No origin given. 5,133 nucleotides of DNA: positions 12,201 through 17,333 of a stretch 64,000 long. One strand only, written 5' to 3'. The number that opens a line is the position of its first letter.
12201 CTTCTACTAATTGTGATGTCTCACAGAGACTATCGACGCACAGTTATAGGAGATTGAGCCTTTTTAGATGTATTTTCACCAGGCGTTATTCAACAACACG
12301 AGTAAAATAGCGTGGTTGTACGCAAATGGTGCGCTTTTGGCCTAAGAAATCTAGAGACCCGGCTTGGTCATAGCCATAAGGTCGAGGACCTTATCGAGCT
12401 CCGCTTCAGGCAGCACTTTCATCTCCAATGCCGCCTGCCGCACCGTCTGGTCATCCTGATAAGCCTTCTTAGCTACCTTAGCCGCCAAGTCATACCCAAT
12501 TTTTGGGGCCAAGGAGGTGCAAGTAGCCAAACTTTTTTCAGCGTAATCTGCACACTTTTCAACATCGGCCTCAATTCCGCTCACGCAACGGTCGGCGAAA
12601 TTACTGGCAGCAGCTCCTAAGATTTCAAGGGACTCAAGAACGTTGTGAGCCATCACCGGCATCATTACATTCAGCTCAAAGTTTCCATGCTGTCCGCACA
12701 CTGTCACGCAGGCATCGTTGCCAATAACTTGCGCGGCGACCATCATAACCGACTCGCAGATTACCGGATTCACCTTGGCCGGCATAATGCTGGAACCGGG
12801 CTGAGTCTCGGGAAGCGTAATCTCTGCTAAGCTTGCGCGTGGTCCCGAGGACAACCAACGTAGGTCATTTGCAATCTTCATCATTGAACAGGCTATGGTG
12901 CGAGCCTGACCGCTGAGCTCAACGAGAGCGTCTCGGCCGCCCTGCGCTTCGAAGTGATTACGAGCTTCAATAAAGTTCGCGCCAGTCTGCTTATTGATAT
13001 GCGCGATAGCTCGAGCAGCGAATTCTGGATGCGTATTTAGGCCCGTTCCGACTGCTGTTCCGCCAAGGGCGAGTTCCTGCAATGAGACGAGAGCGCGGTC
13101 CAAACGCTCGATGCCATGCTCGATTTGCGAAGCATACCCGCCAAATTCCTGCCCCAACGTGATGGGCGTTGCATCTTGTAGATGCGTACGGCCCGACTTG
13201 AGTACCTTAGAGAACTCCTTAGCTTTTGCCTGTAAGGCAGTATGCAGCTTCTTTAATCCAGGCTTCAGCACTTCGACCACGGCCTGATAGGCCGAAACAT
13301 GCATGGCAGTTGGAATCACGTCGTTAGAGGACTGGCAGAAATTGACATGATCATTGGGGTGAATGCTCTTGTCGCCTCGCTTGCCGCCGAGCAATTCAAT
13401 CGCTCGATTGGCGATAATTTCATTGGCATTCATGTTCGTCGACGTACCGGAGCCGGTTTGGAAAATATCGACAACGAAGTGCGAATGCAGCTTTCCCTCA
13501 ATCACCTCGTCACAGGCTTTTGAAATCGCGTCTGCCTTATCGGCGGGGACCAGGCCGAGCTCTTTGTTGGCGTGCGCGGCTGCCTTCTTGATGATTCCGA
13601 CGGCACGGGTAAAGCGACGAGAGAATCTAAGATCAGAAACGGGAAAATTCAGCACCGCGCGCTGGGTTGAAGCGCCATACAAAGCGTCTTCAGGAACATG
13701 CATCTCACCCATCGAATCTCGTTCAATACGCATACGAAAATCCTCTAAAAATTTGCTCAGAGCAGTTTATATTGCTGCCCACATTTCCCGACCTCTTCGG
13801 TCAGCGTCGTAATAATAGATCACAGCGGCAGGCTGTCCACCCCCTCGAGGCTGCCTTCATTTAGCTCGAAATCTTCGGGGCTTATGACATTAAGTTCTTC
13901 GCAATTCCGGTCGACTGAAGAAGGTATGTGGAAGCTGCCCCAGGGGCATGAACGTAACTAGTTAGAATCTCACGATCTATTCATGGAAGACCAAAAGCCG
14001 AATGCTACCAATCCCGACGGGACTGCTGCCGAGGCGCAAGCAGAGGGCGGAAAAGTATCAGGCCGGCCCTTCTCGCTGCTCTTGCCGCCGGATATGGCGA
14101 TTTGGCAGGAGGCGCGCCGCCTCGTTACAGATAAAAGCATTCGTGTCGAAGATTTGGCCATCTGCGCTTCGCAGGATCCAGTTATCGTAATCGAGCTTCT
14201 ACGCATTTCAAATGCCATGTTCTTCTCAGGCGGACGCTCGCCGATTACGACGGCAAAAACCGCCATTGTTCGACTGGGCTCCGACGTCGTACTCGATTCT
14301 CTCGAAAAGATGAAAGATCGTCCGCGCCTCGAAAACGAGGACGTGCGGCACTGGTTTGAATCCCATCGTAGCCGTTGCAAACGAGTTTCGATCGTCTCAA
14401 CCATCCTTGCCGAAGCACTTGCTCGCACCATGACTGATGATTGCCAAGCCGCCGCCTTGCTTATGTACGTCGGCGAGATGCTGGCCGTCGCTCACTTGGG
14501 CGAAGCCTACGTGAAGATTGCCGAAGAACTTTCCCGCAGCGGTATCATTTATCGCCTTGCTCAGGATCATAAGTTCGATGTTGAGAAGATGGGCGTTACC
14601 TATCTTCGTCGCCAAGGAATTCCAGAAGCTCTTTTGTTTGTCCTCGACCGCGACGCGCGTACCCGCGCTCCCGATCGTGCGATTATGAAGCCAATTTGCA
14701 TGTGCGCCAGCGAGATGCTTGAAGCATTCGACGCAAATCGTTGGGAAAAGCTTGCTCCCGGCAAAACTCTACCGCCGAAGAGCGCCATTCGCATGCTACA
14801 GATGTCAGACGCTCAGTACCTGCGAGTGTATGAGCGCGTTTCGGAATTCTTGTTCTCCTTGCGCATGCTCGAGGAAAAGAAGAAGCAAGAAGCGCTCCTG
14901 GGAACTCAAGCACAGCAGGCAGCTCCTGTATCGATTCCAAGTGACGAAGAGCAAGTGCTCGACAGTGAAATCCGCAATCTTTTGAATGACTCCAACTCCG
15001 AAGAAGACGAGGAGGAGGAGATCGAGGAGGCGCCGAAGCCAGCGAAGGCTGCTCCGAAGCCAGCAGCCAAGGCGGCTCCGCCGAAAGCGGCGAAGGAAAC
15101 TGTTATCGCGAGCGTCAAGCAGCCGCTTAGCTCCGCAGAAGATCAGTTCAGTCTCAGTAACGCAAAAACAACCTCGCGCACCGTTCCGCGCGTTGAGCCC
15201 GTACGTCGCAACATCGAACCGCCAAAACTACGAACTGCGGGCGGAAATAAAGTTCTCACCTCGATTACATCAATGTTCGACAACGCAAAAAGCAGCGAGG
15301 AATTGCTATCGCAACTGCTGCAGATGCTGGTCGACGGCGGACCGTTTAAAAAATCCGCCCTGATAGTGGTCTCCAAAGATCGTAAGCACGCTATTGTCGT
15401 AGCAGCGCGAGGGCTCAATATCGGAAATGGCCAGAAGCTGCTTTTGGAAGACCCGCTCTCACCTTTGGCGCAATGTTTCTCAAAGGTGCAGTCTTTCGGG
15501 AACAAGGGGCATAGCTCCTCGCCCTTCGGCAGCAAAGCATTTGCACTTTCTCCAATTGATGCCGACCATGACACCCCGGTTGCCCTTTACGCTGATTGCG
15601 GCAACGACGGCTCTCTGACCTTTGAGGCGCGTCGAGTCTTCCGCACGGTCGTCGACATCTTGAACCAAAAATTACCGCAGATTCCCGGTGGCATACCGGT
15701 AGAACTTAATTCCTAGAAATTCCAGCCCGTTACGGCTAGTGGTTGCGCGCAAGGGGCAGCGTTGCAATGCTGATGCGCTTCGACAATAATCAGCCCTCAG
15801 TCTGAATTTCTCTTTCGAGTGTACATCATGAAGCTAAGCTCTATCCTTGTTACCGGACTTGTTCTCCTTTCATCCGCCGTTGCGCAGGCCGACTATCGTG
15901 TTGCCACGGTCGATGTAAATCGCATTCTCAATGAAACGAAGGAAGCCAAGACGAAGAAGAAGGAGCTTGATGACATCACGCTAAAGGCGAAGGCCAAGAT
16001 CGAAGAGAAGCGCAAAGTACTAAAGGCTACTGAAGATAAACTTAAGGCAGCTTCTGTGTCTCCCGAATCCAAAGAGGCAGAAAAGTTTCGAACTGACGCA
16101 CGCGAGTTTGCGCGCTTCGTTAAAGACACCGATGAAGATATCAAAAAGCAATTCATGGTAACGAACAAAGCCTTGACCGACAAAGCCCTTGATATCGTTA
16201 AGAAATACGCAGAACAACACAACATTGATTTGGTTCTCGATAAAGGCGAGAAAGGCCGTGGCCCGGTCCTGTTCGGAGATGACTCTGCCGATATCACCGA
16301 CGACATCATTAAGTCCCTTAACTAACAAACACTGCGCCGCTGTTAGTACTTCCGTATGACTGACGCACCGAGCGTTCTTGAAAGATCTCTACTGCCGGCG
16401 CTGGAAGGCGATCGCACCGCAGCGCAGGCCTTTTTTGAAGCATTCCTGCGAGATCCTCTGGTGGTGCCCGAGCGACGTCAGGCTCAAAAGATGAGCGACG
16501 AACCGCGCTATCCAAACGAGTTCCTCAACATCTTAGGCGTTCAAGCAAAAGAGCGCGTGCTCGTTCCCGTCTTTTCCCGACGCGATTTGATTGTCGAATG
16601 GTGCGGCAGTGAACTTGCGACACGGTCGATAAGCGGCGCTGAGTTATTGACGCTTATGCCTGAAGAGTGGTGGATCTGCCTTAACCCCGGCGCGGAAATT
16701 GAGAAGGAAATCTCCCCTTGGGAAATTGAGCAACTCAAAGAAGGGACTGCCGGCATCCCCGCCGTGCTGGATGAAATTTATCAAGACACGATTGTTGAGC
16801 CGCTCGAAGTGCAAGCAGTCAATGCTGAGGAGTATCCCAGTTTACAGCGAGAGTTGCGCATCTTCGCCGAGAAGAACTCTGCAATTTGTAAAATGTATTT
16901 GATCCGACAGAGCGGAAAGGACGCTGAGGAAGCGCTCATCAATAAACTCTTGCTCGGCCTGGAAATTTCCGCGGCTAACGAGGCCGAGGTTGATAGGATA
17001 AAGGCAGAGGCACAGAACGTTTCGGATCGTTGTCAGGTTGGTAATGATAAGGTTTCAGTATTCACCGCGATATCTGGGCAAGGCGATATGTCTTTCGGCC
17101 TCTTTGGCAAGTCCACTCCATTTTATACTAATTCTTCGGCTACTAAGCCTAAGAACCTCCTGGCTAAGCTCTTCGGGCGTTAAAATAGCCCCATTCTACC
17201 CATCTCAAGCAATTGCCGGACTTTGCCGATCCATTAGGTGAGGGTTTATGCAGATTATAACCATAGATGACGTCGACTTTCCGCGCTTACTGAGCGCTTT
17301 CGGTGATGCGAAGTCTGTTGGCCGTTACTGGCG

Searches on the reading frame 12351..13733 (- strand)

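Call 6: search_protein_families(library=pfam, proteins=[window:12351-13733:-], max_evalue=0.001)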
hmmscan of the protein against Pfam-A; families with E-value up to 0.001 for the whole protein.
window:12351-13733:- (460 aa): 2 families
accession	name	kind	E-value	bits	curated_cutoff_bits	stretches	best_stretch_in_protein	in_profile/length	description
PF00206.25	Lyase_1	-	2.8e-106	355.9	27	1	9-338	1-312/312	Lyase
PF10415.14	FumaraseC_C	-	1.7e-18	67.2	32.5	1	406-457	3-54/54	Fumarase C C-terminus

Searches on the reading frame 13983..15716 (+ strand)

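Call 6: search_protein_families(library=pfam, proteins=[window:13983-15716:+], max_evalue=0.001)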
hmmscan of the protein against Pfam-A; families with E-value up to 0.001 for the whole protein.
window:13983-15716:+ (577 aa): 1 family
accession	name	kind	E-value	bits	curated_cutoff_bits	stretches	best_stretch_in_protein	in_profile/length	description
PF08668.18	HDOD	-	9.7e-15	55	22.9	1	34-216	1-185/196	HDOD domain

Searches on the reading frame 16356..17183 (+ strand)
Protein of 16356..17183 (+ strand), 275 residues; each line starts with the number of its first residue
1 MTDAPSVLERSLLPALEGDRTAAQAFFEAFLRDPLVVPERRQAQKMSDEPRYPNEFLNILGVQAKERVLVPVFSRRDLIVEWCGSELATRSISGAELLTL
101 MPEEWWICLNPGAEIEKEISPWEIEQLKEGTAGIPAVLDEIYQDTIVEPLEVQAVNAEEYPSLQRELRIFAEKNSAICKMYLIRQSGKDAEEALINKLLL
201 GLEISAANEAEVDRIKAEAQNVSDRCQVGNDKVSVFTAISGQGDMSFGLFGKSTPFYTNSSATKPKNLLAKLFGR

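Call 6: search_protein_families(library=pfam, proteins=[window:16356-17183:+], max_evalue=0.001)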
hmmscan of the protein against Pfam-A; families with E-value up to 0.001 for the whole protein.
window:16356-17183:+ (275 aa): 1 family
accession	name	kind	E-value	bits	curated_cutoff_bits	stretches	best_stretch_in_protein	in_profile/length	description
PF07179.17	SseB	-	3.9e-07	30.7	21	1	13-125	5-123/124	SseB protein N-terminal domain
